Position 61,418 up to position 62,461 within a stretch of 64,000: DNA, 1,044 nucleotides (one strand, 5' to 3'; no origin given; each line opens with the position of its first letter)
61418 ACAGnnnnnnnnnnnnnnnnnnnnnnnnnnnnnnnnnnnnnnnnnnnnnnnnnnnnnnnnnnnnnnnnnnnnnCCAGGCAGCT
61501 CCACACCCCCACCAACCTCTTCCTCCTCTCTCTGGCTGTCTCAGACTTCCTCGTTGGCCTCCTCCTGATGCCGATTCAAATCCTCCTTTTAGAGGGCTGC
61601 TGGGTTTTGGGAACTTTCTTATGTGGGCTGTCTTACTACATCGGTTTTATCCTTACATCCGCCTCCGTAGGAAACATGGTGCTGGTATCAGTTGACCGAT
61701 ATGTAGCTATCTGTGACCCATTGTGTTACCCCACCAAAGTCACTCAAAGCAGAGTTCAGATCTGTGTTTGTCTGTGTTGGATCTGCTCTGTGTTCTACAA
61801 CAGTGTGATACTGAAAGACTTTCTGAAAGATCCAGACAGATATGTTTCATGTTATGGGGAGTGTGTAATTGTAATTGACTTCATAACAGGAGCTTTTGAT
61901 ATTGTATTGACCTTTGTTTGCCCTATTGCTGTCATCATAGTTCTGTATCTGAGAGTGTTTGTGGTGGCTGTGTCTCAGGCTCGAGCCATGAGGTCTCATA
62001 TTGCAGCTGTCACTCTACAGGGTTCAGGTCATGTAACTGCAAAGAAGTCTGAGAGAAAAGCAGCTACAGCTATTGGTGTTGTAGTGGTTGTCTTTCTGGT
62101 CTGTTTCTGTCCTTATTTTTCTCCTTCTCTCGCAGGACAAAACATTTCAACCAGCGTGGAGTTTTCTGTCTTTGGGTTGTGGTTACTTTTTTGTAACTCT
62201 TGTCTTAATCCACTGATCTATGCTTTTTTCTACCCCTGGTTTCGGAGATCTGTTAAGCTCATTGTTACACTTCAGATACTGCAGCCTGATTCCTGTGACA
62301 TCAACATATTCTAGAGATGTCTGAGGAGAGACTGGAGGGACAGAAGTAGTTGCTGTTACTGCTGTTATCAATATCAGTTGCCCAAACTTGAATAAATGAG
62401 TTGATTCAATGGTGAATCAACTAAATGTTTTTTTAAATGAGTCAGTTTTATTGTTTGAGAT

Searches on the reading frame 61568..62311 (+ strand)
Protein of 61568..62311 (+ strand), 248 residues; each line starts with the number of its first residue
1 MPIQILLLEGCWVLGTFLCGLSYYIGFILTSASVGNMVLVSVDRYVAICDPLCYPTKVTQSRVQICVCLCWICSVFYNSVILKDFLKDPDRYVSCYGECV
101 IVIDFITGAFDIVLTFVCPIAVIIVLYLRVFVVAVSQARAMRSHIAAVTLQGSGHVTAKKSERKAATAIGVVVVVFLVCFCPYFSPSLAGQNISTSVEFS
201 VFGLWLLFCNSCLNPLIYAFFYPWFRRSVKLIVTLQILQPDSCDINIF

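Call 20: find_homologous_proteins(query=window:61568-62311:+)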
Query seq(248 aa) (248 aa): 3756 proteins with E <= 0.001 among 4184 candidates; the best 120 are listed.
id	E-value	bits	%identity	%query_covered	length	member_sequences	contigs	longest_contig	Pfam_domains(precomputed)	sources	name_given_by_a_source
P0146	4.8e-159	546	100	100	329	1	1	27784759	PF00001.27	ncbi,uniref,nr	ncbi:trace amine-associated receptor 13c-like [Mugil cephalus]|uniref:trace amine-associated recepto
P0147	4.3e-149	513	95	100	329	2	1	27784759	PF00001.27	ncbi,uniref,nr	ncbi:trace amine-associated receptor 13c-like [Mugil cephalus]|uniref:trace amine-associated recepto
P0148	1.4e-130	453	80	100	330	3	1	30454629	PF00001.27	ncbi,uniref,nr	ncbi:trace amine-associated receptor 13c-like [Micropterus dolomieu]|uniref:trace amine-associated r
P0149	6.0e-130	451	80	100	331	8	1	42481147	PF00001.27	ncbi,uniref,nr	ncbi:trace amine-associated receptor 13c-like [Sander lucioperca]|uniref:Trace amine-associated rece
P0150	2.7e-129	448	81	100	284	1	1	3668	PF00001.27,PF13853.13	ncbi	-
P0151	3.1e-128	445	78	100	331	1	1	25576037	PF00001.27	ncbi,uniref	ncbi:trace amine-associated receptor 13c-like [Enoplosus armatus]|uniref:trace amine-associated rece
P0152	5.7e-128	444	79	100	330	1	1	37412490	PF00001.27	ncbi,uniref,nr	ncbi:trace amine-associated receptor 13c-like [Perca flavescens]|uniref:trace amine-associated recep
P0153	6.0e-128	444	79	100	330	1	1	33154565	PF00001.27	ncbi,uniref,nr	ncbi:trace amine-associated receptor 13c-like [Sebastes umbrosus]|uniref:trace amine-associated rece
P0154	6.3e-128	444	80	100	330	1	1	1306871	PF10320.16,PF00001.27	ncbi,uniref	ncbi:trace amine-associated receptor 13c-like [Cebidichthys violaceus]|uniref:trace amine-associated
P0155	6.8e-128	444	79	100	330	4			PF00001.27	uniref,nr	uniref:trace amine-associated receptor 13c-like n=1 Tax=Scatophagus argus TaxID=75038 RepID=UPI001ED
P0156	1.6e-127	443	79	100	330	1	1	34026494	PF00001.27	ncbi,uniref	ncbi:trace amine-associated receptor 13c-like [Sebastes fasciatus]|uniref:trace amine-associated rec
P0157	2.7e-127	442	79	99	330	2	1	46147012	PF00001.27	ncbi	ncbi:trace amine-associated receptor 13c-like [Symphorus nematophorus]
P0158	7.4e-127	440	79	100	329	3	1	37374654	PF00001.27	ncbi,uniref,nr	ncbi:trace amine-associated receptor 13c-like [Melanotaenia boesemani]|uniref:trace amine-associated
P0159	1.2e-126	440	80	100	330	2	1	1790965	PF00001.27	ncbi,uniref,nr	ncbi:trace amine-associated receptor 13c-like [Anarrhichthys ocellatus]|uniref:trace amine-associate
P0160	1.8e-126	439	79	100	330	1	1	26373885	PF10320.16,PF00001.27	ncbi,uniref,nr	ncbi:trace amine-associated receptor 13c-like [Anoplopoma fimbria]|uniref:trace amine-associated rec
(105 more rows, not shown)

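Call 23: find_encoding_contigs(protein=P0146, flank=10000, max_places=3)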
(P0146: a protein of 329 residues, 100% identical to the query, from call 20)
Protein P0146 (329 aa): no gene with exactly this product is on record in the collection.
